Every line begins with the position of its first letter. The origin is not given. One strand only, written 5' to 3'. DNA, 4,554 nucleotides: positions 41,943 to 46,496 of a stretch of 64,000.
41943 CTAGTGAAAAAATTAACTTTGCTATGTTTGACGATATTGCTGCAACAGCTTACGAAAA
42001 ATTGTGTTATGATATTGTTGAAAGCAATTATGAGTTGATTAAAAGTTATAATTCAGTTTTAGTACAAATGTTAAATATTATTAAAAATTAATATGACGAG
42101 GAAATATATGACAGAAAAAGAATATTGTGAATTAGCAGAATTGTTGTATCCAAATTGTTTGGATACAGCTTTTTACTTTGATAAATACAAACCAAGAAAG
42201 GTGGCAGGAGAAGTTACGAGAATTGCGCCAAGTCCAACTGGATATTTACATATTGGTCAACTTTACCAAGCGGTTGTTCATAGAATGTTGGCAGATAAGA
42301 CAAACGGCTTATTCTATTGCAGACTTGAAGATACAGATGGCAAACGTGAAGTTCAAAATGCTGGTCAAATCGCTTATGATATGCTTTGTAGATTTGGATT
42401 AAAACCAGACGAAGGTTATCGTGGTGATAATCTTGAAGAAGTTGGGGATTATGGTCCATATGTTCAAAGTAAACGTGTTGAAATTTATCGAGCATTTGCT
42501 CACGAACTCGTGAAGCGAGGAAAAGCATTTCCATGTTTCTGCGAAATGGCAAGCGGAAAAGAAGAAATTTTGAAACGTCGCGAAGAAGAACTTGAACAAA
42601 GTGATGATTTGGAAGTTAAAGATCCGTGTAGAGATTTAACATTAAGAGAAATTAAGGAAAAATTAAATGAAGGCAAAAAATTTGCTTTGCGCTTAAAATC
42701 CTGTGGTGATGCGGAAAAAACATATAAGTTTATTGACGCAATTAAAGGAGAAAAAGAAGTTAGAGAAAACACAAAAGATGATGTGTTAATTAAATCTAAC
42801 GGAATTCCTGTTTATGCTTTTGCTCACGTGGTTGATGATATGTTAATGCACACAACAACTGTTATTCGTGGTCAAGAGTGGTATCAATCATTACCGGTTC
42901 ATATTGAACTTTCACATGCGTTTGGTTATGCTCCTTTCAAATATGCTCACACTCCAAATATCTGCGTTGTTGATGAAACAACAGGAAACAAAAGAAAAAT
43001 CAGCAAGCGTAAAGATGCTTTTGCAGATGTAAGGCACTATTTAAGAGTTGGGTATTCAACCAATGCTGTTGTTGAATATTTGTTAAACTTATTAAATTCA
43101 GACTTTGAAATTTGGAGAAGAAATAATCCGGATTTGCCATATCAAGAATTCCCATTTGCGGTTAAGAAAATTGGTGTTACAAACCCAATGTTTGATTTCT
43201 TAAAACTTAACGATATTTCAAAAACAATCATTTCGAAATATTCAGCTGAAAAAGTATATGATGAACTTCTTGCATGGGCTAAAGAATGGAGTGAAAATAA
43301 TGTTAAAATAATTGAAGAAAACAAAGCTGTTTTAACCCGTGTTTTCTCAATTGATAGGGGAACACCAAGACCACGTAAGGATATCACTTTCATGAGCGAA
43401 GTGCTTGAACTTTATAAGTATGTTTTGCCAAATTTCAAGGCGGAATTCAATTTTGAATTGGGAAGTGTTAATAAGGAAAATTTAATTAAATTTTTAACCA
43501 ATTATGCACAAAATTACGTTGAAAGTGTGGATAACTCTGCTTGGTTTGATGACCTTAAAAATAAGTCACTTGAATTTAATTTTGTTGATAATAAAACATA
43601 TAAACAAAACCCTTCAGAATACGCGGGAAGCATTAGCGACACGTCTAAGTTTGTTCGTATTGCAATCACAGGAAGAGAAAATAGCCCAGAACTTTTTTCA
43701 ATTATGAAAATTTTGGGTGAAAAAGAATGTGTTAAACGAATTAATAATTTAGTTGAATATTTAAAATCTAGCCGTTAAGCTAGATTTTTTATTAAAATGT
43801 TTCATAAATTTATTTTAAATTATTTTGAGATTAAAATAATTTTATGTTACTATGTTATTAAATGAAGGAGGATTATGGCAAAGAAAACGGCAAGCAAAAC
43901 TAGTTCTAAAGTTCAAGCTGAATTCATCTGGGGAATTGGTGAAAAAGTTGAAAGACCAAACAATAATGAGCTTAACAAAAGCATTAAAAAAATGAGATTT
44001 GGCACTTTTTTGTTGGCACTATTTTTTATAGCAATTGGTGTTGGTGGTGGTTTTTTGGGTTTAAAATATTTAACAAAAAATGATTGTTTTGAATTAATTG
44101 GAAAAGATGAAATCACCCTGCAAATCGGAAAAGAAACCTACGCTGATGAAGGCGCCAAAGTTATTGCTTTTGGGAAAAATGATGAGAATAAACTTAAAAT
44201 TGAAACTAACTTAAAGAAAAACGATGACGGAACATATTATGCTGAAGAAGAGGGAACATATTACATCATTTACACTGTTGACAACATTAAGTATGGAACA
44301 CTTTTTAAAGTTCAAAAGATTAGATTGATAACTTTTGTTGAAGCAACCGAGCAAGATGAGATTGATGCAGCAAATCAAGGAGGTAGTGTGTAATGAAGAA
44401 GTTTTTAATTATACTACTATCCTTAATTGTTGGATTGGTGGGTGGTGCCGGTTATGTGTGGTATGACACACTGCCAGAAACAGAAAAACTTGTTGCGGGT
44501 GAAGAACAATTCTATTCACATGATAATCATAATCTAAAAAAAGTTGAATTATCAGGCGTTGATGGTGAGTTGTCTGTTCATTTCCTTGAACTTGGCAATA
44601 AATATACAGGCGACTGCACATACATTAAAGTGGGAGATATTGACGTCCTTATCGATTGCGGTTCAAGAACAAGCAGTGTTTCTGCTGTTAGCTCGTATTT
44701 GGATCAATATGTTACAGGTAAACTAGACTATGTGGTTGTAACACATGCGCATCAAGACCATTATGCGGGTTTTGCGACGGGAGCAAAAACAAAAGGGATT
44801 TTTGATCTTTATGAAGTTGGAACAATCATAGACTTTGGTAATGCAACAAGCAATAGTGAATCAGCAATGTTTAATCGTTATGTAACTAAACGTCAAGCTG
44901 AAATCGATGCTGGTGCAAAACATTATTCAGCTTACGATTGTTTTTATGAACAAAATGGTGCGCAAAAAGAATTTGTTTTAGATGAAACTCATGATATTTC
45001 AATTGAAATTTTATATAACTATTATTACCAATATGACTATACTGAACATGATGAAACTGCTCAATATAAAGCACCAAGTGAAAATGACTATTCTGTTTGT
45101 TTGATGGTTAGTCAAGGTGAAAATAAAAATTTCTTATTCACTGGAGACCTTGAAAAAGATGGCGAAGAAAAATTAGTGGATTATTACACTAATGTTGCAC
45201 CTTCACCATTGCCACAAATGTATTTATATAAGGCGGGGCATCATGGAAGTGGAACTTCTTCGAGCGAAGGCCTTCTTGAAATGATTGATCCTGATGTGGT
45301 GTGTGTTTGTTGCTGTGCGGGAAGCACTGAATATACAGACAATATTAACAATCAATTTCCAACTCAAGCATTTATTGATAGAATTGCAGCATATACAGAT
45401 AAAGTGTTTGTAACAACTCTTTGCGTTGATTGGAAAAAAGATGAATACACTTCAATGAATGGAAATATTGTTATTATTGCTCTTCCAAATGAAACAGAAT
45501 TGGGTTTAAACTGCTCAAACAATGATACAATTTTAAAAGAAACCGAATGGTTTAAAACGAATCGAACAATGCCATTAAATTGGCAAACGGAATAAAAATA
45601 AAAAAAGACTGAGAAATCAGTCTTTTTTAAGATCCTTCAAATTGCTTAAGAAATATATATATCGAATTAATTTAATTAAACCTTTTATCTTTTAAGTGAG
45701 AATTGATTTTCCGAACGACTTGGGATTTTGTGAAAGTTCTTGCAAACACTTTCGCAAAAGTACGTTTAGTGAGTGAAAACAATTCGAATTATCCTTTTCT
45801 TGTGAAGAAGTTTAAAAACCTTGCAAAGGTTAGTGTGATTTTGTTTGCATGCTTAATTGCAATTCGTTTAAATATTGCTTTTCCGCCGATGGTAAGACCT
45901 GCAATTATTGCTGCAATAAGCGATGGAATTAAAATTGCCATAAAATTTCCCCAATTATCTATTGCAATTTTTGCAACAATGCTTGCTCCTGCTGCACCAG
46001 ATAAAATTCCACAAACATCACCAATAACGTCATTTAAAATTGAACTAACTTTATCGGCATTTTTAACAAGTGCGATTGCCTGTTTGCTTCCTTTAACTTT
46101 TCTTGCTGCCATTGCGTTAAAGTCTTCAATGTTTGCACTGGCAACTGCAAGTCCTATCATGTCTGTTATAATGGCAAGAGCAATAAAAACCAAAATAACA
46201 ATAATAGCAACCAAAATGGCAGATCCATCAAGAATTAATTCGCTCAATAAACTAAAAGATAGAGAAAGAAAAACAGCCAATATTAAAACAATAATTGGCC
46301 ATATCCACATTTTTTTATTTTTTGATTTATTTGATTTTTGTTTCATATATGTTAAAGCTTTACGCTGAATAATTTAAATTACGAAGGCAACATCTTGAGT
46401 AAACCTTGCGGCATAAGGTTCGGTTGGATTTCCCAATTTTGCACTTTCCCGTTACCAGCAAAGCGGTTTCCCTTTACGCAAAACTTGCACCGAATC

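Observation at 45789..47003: About 586-nt ORF-free, GC-enriched, end-paired RNA candidate with its own strong promoter, running into a small polytopic membrane-protein gene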

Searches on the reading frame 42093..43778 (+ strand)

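Call 29: search_protein_families(library=pfam, proteins=[window:42093-43778:+], max_evalue=0.001)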
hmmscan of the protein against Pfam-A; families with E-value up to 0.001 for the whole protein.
window:42093-43778:+ (561 aa): 2 families
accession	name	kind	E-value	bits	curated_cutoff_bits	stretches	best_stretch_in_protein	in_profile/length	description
PF00749.27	tRNA-synt_1c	-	2.4e-59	201.3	23.4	1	41-332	3-274/314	tRNA synthetases class I (E and Q), catalytic domain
PF19269.4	Anticodon_2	-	1.7e-08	35.4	23.6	1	519-552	106-139/141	Anticodon binding domain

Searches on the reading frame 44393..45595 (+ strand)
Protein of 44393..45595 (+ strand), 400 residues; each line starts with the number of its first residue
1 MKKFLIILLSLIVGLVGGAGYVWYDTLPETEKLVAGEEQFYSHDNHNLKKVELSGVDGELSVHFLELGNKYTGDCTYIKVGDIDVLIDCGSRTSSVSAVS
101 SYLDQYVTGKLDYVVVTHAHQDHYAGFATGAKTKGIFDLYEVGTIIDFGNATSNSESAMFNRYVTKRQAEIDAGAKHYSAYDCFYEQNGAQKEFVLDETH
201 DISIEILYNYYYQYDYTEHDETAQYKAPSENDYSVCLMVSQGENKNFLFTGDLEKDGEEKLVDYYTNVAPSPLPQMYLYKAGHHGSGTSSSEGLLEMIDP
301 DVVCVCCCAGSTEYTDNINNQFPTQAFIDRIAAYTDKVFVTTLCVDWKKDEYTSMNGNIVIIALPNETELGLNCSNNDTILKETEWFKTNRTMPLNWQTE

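Call 5: search_protein_families(library=pfam, proteins=[window:44393-45595:+], max_evalue=0.01)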
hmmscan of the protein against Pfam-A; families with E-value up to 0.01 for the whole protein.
window:44393-45595:+ (400 aa): 3 families
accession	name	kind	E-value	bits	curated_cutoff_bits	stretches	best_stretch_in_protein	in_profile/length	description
PF00753.33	Lactamase_B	-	3.4e-12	47.1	22.7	1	73-134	6-67/196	Metallo-beta-lactamase superfamily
PF12706.13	Lactamase_B_2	-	0.00019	21.6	27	1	85-132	3-52/200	Beta-lactamase superfamily domain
PF16661.11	Lactamase_B_6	-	0.00052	19.9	27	1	78-129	2-54/193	Metallo-beta-lactamase superfamily domain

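Call 6: search_protein_families(library=ncbifam, proteins=[window:44393-45595:+], max_evalue=0.01)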
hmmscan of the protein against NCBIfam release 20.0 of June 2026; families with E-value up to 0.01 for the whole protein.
window:44393-45595:+ (400 aa): 12 families
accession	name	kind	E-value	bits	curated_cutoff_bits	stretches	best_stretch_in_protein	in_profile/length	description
TIGR00361.1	ComEC_Rec2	equivalog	3.3e-14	52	190.05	1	226-307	558-632/663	DNA internalization-related competence protein ComEC/Rec2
NF049846.1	blaAHM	exception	3.5e-11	42.5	590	2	224-308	187-263/304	AHM family subclass B3-like metallo-beta-lactamase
NF041809.1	Avs1a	equivalog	1.4e-09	37.2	420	2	72-127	6-63/387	AVAST type 1 anti-phage system MBL fold metallo-hydrolase Avs1a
NF008580.0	PRK11539.1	equivalog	5.2e-09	35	969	1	227-304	617-688/758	ComEC family protein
NF045584.1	cas14_MBL_CASP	equivalog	7.4e-07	27.9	800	1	62-124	3-64/612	type VII CRISPR-associated protein Cas14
TIGR03675.1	arCOG00543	equivalog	8.4e-06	24.3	580.2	1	74-125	189-243/631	beta-CASP ribonuclease aCPSF1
NF058524.1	6A-MBL_enzyme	equivalog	2.6e-05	23.5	220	0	72-128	6-74/346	anti-phage 6A-MBL system MBL-fold protein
NF033088.2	bla_subclass_B1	equivalog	4.7e-05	23.1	200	1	69-131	27-89/217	subclass B1 metallo-beta-lactamase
NF012229.1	bla_class_B_core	domain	0.00063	19.9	100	1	77-135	19-75/139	metallo-beta-lactamase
TIGR02651.1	RNase_Z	equivalog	0.00097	18.3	292.95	1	76-127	21-68/302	ribonuclease Z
NF000801.0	PRK00055.1-3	equivalog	0.0017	17.5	252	1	77-127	24-70/307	ribonuclease Z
TIGR04559.1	SoxH_rel_PQQ_2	hypoth_equivalog_domain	0.0027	17.2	280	1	85-129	42-86/283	quinoprotein relay system zinc metallohydrolase 2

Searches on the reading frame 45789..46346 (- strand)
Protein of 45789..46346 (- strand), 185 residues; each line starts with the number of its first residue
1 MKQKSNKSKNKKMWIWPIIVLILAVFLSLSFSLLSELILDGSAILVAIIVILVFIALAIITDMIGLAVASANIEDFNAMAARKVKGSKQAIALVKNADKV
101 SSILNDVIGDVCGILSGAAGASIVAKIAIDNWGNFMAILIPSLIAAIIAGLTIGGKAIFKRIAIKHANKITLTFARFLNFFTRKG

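Call 5: search_protein_families(library=pfam, proteins=[window:45789-46346:-], max_evalue=0.01)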
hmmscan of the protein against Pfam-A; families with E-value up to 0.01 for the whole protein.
window:45789-46346:- (185 aa): 1 family
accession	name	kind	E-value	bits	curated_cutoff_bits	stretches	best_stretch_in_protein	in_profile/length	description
PF01595.25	CNNM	-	2.1e-05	24.7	28.4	1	49-182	1-128/181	Cyclin M transmembrane N-terminal domain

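Call 6: search_protein_families(library=ncbifam, proteins=[window:45789-46346:-], max_evalue=0.01)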
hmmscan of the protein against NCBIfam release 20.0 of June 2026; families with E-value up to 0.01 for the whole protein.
window:45789-46346:- (185 aa): 1 family
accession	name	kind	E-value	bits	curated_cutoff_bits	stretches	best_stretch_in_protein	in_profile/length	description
TIGR04370.1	glyco_rpt_poly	subfamily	0.0046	16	40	1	8-61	2-61/396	oligosaccharide repeat unit polymerase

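Call 11: find_homologous_proteins(query=window:45789-46346:-)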
Query window:45789-46346:- (185 aa): 3282 proteins with E <= 0.001 among 4488 candidates; the best 120 are listed.
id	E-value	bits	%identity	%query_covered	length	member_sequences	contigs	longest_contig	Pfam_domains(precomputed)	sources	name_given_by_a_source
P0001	8.5e-104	362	100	100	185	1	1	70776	PF01595.26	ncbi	-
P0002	7.3e-89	314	83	100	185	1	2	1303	PF01595.26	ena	-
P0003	1.4e-88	313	85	93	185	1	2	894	-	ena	-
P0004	2.9e-88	312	85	94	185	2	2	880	PF01595.26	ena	-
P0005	3.4e-88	312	85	93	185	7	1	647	PF01595.26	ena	-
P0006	3.9e-87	308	84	100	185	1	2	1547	PF01595.26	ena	-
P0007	4.1e-87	308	85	100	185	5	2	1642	-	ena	-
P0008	9.5e-87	307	84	93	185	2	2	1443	-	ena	-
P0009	1.1e-86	307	83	100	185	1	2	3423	PF01595.26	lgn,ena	-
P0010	1.4e-86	307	83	93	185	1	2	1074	-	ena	-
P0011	1.5e-86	306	83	100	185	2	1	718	PF01595.26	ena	-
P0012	1.6e-86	306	82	100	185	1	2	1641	-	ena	-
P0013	1.9e-86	306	83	94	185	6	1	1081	-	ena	-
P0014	2.3e-86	306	83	100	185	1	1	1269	PF01595.26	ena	-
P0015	2.4e-86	306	83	100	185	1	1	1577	PF01595.26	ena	-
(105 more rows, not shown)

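Call 12: find_related_loci(query=window:45789-46346:-, collection=genome_contigs, flank=6000)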
Query window:45789-46346:- (185 aa) in genome_contigs; peptide patterns used: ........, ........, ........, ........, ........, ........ (x = any residue, [..] = any of these).
599 stretches matched a pattern (row limit reached: there are more); 114 encode a relative of the query (tblastn E <= 1e-3); the best 80 are kept; 80 distinct loci.
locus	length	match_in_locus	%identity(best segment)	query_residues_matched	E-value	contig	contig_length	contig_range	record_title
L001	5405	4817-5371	81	1-185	6e-95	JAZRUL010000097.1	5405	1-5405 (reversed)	MAG: Candidatus Onthoplasma sp. isolate T1900045336_YK20190025.MAGScoT_cleanbin_000089 SGB_6613_k141_3318791, whole geno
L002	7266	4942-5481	81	6-185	3e-89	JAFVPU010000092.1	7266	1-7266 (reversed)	MAG: Clostridia bacterium isolate RGIG5284 Sheep_Colon-2__c419499, whole genome shotgun sequence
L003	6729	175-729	80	1-185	3e-84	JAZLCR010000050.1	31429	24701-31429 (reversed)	MAG: Candidatus Onthoplasma sp. isolate T1900045048_TC20190041.MAGScoT_cleanbin_000033 SGB_4510_k141_492802, whole genom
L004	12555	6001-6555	83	1-185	1e-79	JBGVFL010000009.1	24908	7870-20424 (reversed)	MAG: Candidatus Onthoplasma sp. isolate fecal_MAG_391 fecal_MAG_391_contig_0009, whole genome shotgun sequence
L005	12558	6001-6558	68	1-185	9e-79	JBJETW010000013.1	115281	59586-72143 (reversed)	MAG: Candidatus Onthoplasma sp. isolate PUUB17_bin.020 NODE_74_length_115281_cov_9.917441, whole genome shotgun sequence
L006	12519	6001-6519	85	13-185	5e-76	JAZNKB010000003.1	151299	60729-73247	MAG: Candidatus Onthoplasma sp. isolate T1900044677_TS20190143.MAGScoT_cleanbin_000026 SGB_1648_k141_4237496, whole geno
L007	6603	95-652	66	2-185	3e-69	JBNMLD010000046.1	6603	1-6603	MAG: Candidatus Onthoplasma sp. isolate CM_BacOnt1327.26 k141_557495_length_6603_cov_25.0000, whole genome shotgun seque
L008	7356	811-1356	66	1-184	2e-67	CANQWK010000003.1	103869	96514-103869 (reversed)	MAG: uncultured Clostridia bacterium isolate Lapin-014__bin47 genome assembly, contig: Lapin-014__NODE_81_length_103869_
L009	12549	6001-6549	63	1-184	1e-67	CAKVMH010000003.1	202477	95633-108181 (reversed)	MAG: uncultured Clostridia bacterium isolate REFINED_METABAT215_TOP10_CONTIGS_1500_ASSEMBLY_K77_MERGED__Hadza_MoBio_hadz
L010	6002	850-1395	70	4-185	1e-66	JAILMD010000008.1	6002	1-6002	MAG: bacterium isolate RUI245 k141_7206868_flag=1_multi=8.0000_len=6002, whole genome shotgun sequence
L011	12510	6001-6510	68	15-185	7e-67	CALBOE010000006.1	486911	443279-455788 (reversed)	MAG TPA_asm: uncultured Clostridia bacterium isolate SRR6425761_bin.40_CONCOCT_v1.1_MAG genome assembly, contig: ERZ1767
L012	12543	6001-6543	67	1-184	2e-66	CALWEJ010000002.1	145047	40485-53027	MAG: uncultured Clostridia bacterium isolate BRZ_PF__bin32 genome assembly, contig: BRZ_PF__NODE_120_length_145047_cov_1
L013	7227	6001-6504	69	16-185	3e-65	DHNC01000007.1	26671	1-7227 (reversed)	MAG TPA_asm: Christensenella sp. UBA4626 UBA4626_contig_4360, whole genome shotgun sequence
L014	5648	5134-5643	70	15-185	3e-64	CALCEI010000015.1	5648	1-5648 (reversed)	MAG TPA_asm: uncultured Clostridia bacterium isolate SRR6425769_bin.90_CONCOCT_v1.1_MAG genome assembly, contig: ERZ1767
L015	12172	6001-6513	66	14-185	3e-64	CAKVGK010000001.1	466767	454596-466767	MAG: uncultured Clostridia bacterium isolate REFINED_METABAT215_TOP10_CONTIGS_1500_ASSEMBLY_K77_MERGED__Hadza_MoBio_hadz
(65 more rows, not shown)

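Call 25: find_encoding_contigs(protein=P0001, flank=10000, max_places=3)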
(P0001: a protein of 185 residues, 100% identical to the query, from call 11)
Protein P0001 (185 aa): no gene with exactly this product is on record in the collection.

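Call 42: search_solved_structures(query=window:45789-46346:-, max_evalue=1)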
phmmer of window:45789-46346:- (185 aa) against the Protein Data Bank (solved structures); distinct sequences matched with E-value up to 1: 2.
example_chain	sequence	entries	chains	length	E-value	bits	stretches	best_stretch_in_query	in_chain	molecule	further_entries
5vre_A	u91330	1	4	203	0.6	13.3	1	13-71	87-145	Putative integral membrane protein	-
1y0b_A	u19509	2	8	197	0.65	13.2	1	77-167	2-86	Xanthine phosphoribosyltransferase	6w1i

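Call 53: search_protein_families(library=pfam, proteins=[L009:4626-5855:+, L009:6007-6555:+], max_evalue=0.001)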
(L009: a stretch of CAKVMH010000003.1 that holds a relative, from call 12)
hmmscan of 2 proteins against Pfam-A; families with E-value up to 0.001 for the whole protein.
L009:4626-5855:+ (409 aa): 3 families
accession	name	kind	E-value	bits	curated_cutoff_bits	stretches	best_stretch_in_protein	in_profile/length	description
PF00579.31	tRNA-synt_1b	-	5e-70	236.6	21.1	1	29-322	4-291/292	tRNA synthetases class I (W and Y)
PF22421.1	SYY_C-terminal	-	1.1e-11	44.9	27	1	330-406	7-83/83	Tyrosine--tRNA ligase SYY-like C-terminal domain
PF01479.30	S4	-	1.4e-05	25.1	22.8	1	348-381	4-38/48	S4 domain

L009:6007-6555:+ (182 aa): 1 family
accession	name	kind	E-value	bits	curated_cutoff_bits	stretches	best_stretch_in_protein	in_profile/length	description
PF01595.25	CNNM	-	8.5e-06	26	28.4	1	48-179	2-128/181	Cyclin M transmembrane N-terminal domain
